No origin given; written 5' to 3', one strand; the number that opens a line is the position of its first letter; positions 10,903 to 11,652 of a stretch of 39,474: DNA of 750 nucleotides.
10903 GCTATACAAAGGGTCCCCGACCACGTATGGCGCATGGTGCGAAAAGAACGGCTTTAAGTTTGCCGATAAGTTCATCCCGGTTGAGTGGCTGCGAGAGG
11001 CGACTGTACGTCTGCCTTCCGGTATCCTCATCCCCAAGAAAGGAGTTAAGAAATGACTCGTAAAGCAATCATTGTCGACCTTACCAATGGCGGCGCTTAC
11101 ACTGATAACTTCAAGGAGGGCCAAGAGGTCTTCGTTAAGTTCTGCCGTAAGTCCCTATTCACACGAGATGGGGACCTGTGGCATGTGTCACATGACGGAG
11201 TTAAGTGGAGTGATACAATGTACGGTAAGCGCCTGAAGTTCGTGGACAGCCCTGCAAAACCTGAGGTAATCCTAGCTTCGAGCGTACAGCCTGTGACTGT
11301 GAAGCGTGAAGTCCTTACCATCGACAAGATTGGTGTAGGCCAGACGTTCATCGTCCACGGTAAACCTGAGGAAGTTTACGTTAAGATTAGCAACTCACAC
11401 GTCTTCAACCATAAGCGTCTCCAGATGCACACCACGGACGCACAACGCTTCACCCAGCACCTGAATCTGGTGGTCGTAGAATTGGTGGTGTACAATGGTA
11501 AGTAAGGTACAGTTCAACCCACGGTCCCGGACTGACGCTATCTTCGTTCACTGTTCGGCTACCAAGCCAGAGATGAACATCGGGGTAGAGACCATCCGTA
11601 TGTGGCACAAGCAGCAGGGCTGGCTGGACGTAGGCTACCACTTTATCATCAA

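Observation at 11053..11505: Uncharacterised 150-aa gene inserted between endonuclease I (gene 3) and lysozyme (gene 3.5)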

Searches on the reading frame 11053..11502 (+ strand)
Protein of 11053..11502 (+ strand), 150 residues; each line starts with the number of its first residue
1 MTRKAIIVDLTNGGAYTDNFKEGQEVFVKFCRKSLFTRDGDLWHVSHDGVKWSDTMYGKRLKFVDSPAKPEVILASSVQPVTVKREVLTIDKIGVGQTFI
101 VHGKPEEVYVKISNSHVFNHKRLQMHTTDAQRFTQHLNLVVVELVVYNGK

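Call 4: search_protein_families(library=pfam, proteins=[window:11053-11502:+], max_evalue=10)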
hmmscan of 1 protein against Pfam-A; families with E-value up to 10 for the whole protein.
window:11053-11502:+ (150 aa): 0 families

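Call 5: search_protein_families(library=phrogs, proteins=[window:11053-11502:+], max_evalue=1)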
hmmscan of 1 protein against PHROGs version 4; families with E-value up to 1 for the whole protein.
window:11053-11502:+ (150 aa): 3 families
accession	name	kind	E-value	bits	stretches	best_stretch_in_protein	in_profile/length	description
phrog_16385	-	unknown function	1.8e-48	165.9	1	47-150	55-157/157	-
phrog_15211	-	unknown function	1.5e-40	138.1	1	79-150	3-74/74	-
phrog_4417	-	unknown function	0.067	13.3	1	46-138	114-207/293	-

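Call 8: search_dna_similar(query=window:11053-11502:+, collection=phages, mode=protein, max_rows=60, rows=spread, max_evalue=0.001)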
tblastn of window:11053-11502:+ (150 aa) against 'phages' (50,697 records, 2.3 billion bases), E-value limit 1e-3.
Records with a match: 220; places in all: 222; records where one place covers at least 80% of the query: 58.
Best place of each record, by identity: 95-99% 4; 90-95% 25; 80-90% 46; 60-80% 141; <60% 4.
By first word of the organism name: Escherichia 87; Salmonella 59; Enterobacter 18; Kayfunavirus 17; Citrobacter 10; Shigella 6; Klebsiella 5; Cronobacter 5; Bacteriophage 2; Providencia 2; and 9 more.
By host as written in the record: Escherichia coli 47; Salmonella enterica subsp. enterica serovar Typhi 28; - 26; Salmonella enterica subsp. enterica serovar Typhi strain BRD948 10; Enterobacter cloacae 7; Salmonella enterica subsp. enterica serovar Paratyphi C 5; Citrobacter freundii CF3 5; Salmonella enterica subsp. enterica serovar Paratyphi A 4; and 58 more.
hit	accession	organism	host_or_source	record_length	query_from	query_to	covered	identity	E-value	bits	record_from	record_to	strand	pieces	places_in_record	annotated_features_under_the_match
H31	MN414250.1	Escherichia phage RDN8.1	Escherichia coli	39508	1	150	100%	86.0%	1e-73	244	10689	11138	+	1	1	hypothetical protein | endolysin | endonuclease I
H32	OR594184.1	Escherichia phage vB_EcoM_SHAK9454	Escherichia sp.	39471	1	150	100%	82.0%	5e-69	230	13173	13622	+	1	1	similar to endonuclease VII; phrog=2633; top_hit=JF704113_p96 | similar to hypothetical protein; phrog=13039; top_hit=NC_023548_p27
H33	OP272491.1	Enterobacter phage 02_vB_Eclo_IJM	Enterobacter cloacae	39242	1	136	91%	77.8%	4e-53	230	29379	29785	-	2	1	endolysin | hypothetical protein | endonuclease I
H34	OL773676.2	Salmonella phage PRF-SP4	Salmonella enterica subsp. enterica ...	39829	1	150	100%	60.7%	7e-38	141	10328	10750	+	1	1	hypothetical protein (x2) | 3: endonuclease I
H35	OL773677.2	Salmonella phage PRF-SP5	Salmonella enterica subsp. enterica ...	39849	1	150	100%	60.7%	7e-38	141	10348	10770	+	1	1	hypothetical protein (x2) | 3: endonuclease I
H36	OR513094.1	Salmonella phage STP-SP8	Salmonella enterica subsp. enterica ...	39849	1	150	100%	60.7%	7e-38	141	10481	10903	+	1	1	hypothetical protein (x2) | endonuclease I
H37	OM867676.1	Salmonella phage PRF-SP2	Salmonella enterica subsp. enterica ...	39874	1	150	100%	60.7%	7e-38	141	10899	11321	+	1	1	hypothetical protein (x2) | 3: endonuclease I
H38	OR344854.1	Salmonella phage PRF-SP10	Salmonella enterica subsp. enterica ...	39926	1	150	100%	60.7%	7e-38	141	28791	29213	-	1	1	hypothetical protein (x2) | endonuclease I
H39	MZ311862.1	Escherichia phage vB_EcoP_LNA3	Escherichia coli K12 substrain MG1655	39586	10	150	94%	64.5%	4e-37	139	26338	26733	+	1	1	record has no annotation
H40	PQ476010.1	Escherichia phage PhiNW-B1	Escherichia coli K1 LU_100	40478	10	150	94%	64.5%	4e-37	139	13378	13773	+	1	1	record has no annotation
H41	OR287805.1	Klebsiella phage SEA1f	Klebsiella pneumoniae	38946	10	150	94%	64.5%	2e-36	137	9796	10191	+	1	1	hypothetical protein | lysozyme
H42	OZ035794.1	Kayfunavirus BDX03P1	-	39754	10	150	94%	63.1%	1e-36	137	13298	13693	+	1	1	record has no annotation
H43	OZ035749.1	Kayfunavirus PDP351P4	-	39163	10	150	94%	62.4%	5e-35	133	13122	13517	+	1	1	record has no annotation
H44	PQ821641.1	Escherichia phage SD6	Escherichia sp.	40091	10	150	94%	60.3%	9e-32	124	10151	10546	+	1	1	SD6000018: hypothetical protein | SD6000019: hypothetical protein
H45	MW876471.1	Escherichia phage P762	Escherichia coli EC762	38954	26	150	83%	63.2%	5e-33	127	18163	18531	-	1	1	hypothetical protein | endolysin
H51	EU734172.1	Escherichia phage EcoDS1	Escherichia coli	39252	71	150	53%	93.8%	3e-34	131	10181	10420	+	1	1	3.2: gp3.2 | 3.5: gp3.5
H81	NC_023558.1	Cronobacter phage Dev2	Cronobacter turicensis DNV1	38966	81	150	47%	80.0%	1e-21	95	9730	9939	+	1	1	gp3.2: hypothetical protein | gp3.5: amidase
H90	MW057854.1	Providencia phage PSTCR2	Providencia stuartii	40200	46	133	59%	37.0%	2e-5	49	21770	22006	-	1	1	hypothetical protein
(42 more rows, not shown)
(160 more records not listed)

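Call 10: find_homologous_proteins(query=window:11053-11502:+, max_evalue=0.001)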
Query window:11053-11502:+ (150 aa): 255 proteins with E <= 0.001 among 269 candidates; the best 120 are listed.
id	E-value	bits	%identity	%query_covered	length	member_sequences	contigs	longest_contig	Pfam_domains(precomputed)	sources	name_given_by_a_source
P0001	2.5e-87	308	94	100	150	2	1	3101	-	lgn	-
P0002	6.4e-87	307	91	100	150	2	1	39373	-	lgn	-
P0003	3.2e-81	288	86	100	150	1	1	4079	-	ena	-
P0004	6.0e-80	284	87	100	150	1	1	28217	-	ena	-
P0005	3.6e-78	278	85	100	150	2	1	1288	-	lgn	-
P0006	6.4e-78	277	85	100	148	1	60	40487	-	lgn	-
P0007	1.9e-77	276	85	100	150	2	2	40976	-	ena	-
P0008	3.9e-77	275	81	100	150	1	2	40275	-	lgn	-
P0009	5.0e-77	275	84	100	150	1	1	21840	-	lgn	-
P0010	3.7e-76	272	83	100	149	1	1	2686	-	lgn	-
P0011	1.5e-75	270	83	100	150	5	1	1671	-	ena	-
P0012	2.7e-75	269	81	100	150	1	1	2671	-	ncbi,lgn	-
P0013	5.1e-75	268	83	100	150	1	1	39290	-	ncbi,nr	ncbi:hypothetical protein [Enterobacter phage 03_vB_Eclo_IJM]|nr:hypothetical protein [Enterobacter 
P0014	1.9e-73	263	83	100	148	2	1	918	-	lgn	-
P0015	1.2e-72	260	80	100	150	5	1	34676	-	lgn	-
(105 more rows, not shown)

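Call 16: search_solved_structures(query=A1, max_evalue=10)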
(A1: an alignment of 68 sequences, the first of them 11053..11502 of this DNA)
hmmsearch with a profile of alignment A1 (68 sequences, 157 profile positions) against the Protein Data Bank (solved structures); distinct sequences matched with E-value up to 10: 1.
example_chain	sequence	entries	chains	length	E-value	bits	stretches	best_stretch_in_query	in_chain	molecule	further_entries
11aa_p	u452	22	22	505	0.41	14.1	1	36-106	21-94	ATP-dependent RNA helicase HAS1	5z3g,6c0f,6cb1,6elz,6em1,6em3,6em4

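Call 17: search_protein_families(library=padloc, proteins=[window:11053-11502:+], max_evalue=10)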
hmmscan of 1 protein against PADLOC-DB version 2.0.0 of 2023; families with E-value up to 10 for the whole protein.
window:11053-11502:+ (150 aa): 0 families

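Call 18: search_protein_families(library=ncbifam, proteins=[window:11053-11502:+], max_evalue=10)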
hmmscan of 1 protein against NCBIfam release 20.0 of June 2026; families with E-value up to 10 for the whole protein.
window:11053-11502:+ (150 aa): 0 families

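Call 23: get_annotated_region(hit=H81, flank=1500)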
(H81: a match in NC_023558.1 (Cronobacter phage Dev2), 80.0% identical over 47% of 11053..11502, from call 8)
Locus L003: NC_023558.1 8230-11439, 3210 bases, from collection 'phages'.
description: Cronobacter phage Dev2 complete genome.
organism: Cronobacter phage Dev2 (NCBI taxid 1410331)
taxonomy: Viruses; Duplodnaviria; Heunggongvirae; Uroviricota; Caudoviricetes; Autographiviridae; Studiervirinae; Kayfunavirus; Kayfunavirus Dev2
host: Cronobacter turicensis DNV1; source: -; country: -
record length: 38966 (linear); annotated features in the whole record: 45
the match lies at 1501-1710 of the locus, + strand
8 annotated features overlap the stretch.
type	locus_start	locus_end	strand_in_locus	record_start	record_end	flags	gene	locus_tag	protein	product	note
CDS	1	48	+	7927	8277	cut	gp1.7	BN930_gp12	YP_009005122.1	nucleotide kinase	-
CDS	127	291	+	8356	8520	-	gp2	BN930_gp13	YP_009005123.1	RNA polymerase inhibitor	-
CDS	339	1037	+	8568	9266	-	gp2.5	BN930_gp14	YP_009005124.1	Gp2.5-like ssDNA binding protein and ssDNA annealing protein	-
CDS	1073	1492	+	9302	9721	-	gp3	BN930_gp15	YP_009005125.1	endonuclease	-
CDS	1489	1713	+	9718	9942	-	gp3.2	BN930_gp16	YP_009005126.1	hypothetical protein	-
CDS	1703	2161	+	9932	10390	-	gp3.5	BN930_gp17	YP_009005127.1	amidase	-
CDS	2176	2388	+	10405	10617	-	gp3.7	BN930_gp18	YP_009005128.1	hypothetical protein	-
CDS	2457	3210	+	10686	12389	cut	gp4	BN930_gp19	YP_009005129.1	toprim domain-containing protein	-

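Call 24: get_annotated_region(hit=H90, flank=2500)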
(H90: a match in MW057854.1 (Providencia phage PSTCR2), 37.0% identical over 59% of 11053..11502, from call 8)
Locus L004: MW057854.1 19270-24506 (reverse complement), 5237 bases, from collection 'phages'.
description: Providencia phage PSTCR2, complete genome.
organism: Providencia phage PSTCR2 (NCBI taxid 2783544)
taxonomy: Viruses; Duplodnaviria; Heunggongvirae; Uroviricota; Caudoviricetes; Autographiviridae; Studiervirinae
host: Providencia stuartii; source: sewage sample; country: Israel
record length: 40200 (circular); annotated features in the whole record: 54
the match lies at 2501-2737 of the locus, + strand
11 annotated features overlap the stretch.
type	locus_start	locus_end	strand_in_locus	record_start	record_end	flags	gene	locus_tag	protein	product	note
CDS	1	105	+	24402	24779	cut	-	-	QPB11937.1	hypothetical protein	hypothetical protein CDS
CDS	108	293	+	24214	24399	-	-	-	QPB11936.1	hypothetical protein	hypothetical protein CDS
CDS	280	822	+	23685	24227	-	-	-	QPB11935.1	hypothetical protein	hypothetical protein CDS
CDS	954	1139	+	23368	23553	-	-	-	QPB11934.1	hypothetical protein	hypothetical protein CDS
CDS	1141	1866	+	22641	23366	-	-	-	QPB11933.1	hypothetical protein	hypothetical protein CDS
CDS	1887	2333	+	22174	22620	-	-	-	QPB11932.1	endonuclease I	Phage endonuclease I CDS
CDS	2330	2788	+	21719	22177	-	-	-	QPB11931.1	hypothetical protein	hypothetical protein CDS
CDS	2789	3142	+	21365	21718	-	-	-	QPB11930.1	hypothetical protein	hypothetical protein CDS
CDS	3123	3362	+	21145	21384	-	-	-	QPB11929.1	hypothetical protein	hypothetical protein CDS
CDS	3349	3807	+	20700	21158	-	-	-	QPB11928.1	endolysin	Phage endolysin CDS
CDS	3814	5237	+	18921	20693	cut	-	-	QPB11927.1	primase/helicase protein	T7-like phage primase/helicase protein CDS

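Call 25: get_annotated_region(hit=H34, flank=1500)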
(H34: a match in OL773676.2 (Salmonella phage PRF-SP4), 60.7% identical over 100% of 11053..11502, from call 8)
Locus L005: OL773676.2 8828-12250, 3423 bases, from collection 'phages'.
description: Salmonella phage PRF-SP4, complete genome.
organism: Salmonella phage PRF-SP4 (NCBI taxid 2909703)
taxonomy: Viruses; Duplodnaviria; Heunggongvirae; Uroviricota; Caudoviricetes; Autographiviridae; Studiervirinae; Kayfunavirus
host: Salmonella enterica subsp. enterica serovar Paratyphi B; source: rainforest wet soil; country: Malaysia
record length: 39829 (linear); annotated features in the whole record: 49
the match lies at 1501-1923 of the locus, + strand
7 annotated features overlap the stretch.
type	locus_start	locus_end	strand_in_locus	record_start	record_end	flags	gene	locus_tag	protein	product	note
CDS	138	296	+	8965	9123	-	2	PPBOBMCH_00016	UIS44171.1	bacterial RNA polymerase inhibitor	-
CDS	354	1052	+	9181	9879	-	-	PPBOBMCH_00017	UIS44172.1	single-stranded DNA-binding protein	single-stranded DNA-binding protein gp2.5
CDS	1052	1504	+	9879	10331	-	3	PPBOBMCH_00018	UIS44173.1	endonuclease I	-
CDS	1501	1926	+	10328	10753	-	-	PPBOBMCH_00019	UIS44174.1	hypothetical protein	-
CDS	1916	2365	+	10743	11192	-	-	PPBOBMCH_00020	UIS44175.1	hypothetical protein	-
CDS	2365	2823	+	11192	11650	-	-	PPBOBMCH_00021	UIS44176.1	endolysin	-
CDS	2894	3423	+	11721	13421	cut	4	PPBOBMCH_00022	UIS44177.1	DNA primase/helicase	-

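Call 26: get_annotated_region(hit=H51, flank=1500)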
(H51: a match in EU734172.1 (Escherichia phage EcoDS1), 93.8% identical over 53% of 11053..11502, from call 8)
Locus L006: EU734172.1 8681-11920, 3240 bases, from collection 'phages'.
description: Enterobacteria phage EcoDS1, complete genome.
organism: Escherichia phage EcoDS1 (NCBI taxid 532075)
taxonomy: Viruses; Duplodnaviria; Heunggongvirae; Uroviricota; Caudoviricetes; Autographiviridae; Studiervirinae; Kayfunavirus; Kayfunavirus EcoDS1
host: Escherichia coli; source: -; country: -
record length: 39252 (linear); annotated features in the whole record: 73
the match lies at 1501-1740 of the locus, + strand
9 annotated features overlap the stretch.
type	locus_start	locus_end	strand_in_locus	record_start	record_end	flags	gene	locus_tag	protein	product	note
CDS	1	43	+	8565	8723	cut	2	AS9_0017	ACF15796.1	gp2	-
regulatory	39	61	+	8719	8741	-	-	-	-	promoter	phi2.5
CDS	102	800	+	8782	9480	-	2.5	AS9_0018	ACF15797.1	gp2.5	-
CDS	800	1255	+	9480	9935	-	3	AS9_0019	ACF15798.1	gp3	-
CDS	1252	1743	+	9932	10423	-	3.2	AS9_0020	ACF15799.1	gp3.2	-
CDS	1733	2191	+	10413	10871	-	3.5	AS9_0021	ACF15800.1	gp3.5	-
CDS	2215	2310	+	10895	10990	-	3.7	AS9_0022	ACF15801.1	gp3.7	-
regulatory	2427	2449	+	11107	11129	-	-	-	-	promoter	phi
CDS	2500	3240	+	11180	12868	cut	4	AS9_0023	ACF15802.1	gp4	-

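Call 27: predict_structure(alignment_id=A1)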
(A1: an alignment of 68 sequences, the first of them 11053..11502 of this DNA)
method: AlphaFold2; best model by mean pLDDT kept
length: 150 residues; sequences in the alignment: 68
mean_pLDDT: 59.9   pTM: 0.41
mean pLDDT of the five models: 59.9, 59.8, 59.7, 59.4, 59.0
residues with pLDDT >= 90: 30; 70-90: 29; 50-70: 8; < 50: 83
segments of 3 or more residues with pLDDT < 50: 68-150
pLDDT, mean of each block of 10 residues (from residue 1): 90 68 92 90 91 89 68 42 41 41 40 35 35 39 38
secondary structure, 60 per line:
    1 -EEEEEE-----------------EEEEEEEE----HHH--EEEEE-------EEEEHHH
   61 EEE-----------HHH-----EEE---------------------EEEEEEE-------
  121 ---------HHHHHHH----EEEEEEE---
elements in order: E2-7 E25-32 E42-46 E54-57 E61-63 E83-85 E107-113 H130-136 E141-147

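Call 28: search_protein_representatives(alignment_id=A1)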
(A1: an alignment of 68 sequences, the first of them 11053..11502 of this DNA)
Query: 68 sequences, 157 profile positions. Proteins with E-value up to 0.001 (for the whole library): 16; up to 1e-10: 13; up to 1e-30: 9. The best 16 are listed.
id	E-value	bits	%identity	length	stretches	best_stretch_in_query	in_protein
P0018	1.4e-69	249.6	-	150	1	1-157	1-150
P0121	7.6e-63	227.7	-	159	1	1-157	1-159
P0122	3.1e-61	222.5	-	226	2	33-157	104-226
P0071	6.5e-61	221.5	-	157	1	1-157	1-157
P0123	1.4e-58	213.9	-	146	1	12-157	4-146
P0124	2.5e-57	209.8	-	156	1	6-157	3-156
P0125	7.2e-54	198.6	-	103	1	81-157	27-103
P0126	9.5e-48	178.7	-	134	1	59-157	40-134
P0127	2.1e-35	138.6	-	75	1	88-157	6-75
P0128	3.6e-25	105.4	-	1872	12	47-96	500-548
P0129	6.6e-25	104.5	-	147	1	74-157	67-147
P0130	3.3e-24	102.2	-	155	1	83-157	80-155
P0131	4.9e-13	65.9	-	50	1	63-104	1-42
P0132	6.1e-05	39.6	-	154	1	103-142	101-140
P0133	7.7e-05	39.3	-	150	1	98-149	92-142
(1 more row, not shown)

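Call 31: fold_search(model_id=the predicted structure, library=pdb)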
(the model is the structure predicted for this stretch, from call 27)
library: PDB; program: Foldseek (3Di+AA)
matches with E <= 10: 360; with E <= 0.001: 0
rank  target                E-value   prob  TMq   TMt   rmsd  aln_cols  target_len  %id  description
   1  2da9_MODEL_1_A        1.2e-01  0.96  0.27  0.50   4.5        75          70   16  Solution structure of the third SH3 domain of SH3-domain kinase binding protein 1 (Regulator of ubiquitous kin (released 2006-06-13)
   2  1spk_MODEL_1_A        1.5e-01  0.90  0.26  0.45   5.2        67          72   15  Solution Structure of RSGI RUH-010, an SH3 Domain from Mouse cDNA (released 2004-09-17)
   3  2epd_MODEL_1_A        2.3e-01  0.94  0.28  0.50   6.4        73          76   15  Solution structure of SH3 domain in Rho-GTPase-activating protein 4 (released 2007-10-02)
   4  4rtt_B                3.0e-01  0.94  0.29  0.49   4.1        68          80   20  Cyrstal structure of SLIT-ROBO Rho GTPase-activating protein 2 fragment (released 2015-11-04)
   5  1ue9_MODEL_1_A        3.6e-01  0.82  0.29  0.46   4.6        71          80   11  Solution structure of the fourth SH3 domain of human intersectin 2 (KIAA1256) (released 2003-11-09)
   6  2mox_MODEL_1_A        3.6e-01  0.66  0.30  0.31   7.3        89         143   12  solution structure of tandem SH3 domain of Sorbin and SH3 domain-containing protein 1 (released 2014-05-28)
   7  4rug_B                4.0e-01  0.93  0.29  0.49   3.6        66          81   21  Cyrstal structure of SLIT-ROBO Rho GTPase-activating protein 2 fragment (released 2015-11-04)
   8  2k9g_MODEL_1_A        4.0e-01  0.82  0.26  0.48   5.1        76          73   14  Solution structure of the third SH3 domain of the Cin85 adapter protein (released 2009-10-13)
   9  2egc_MODEL_1_A        4.2e-01  0.77  0.29  0.47   4.5        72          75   17  Solution structure of the fifth SH3 domain from human KIAA0418 protein (released 2007-08-28)
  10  2jt4_MODEL_1_A        5.0e-01  0.84  0.29  0.53   4.8        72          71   17  Solution Structure of the Sla1 SH3-3-Ubiquitin Complex (released 2007-09-25)
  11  5o2q_MODEL_1_A        5.0e-01  0.82  0.30  0.42   8.6        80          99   21  p130Cas SH3 domain Vinculin peptide chimera (released 2017-09-20)
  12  4rtt_A                5.3e-01  0.72  0.29  0.49  11.6        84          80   20  Cyrstal structure of SLIT-ROBO Rho GTPase-activating protein 2 fragment (released 2015-11-04)
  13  2yuo_MODEL_1_A        5.6e-01  0.85  0.29  0.50   3.8        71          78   15  Solution structure of the SH3 domain of mouse RUN and TBC1 domain containing 3 (released 2007-10-09)
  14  9hyu_E                5.9e-01  0.75  0.27  0.52   4.2        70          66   18  Cryo-EM structure of the Chromera velia PSI supercomplex at 1.84 Angstrom resolution (released 2026-01-28)
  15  4rug_A                6.3e-01  0.89  0.29  0.47   3.6        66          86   21  Cyrstal structure of SLIT-ROBO Rho GTPase-activating protein 2 fragment (released 2015-11-04)
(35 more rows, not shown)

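Call 32: find_homologous_proteins(query=P0133, max_evalue=0.01)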
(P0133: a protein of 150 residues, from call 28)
Query P0133 (150 aa): 9 proteins with E <= 0.01 among 18 candidates.
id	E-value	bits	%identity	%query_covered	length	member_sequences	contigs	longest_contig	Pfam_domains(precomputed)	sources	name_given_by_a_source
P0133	6.2e-96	336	100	100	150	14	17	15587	-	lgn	-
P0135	8.7e-75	267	82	100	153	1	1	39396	-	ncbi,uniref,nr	ncbi:hypothetical protein [Providencia phage PSTRCR_120]|uniref:Uncharacterized protein n=1 Tax=Prov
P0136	3.5e-47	178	60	100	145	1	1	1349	-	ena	-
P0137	2.4e-44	169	58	100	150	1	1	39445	-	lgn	-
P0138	2.8e-42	162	56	99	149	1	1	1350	-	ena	-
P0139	4.2e-42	161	55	100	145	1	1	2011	-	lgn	-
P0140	4.1e-40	155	54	100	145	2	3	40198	-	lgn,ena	-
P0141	3.6e-32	129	50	99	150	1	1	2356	-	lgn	-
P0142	3.3e-27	113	85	43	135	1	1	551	-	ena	-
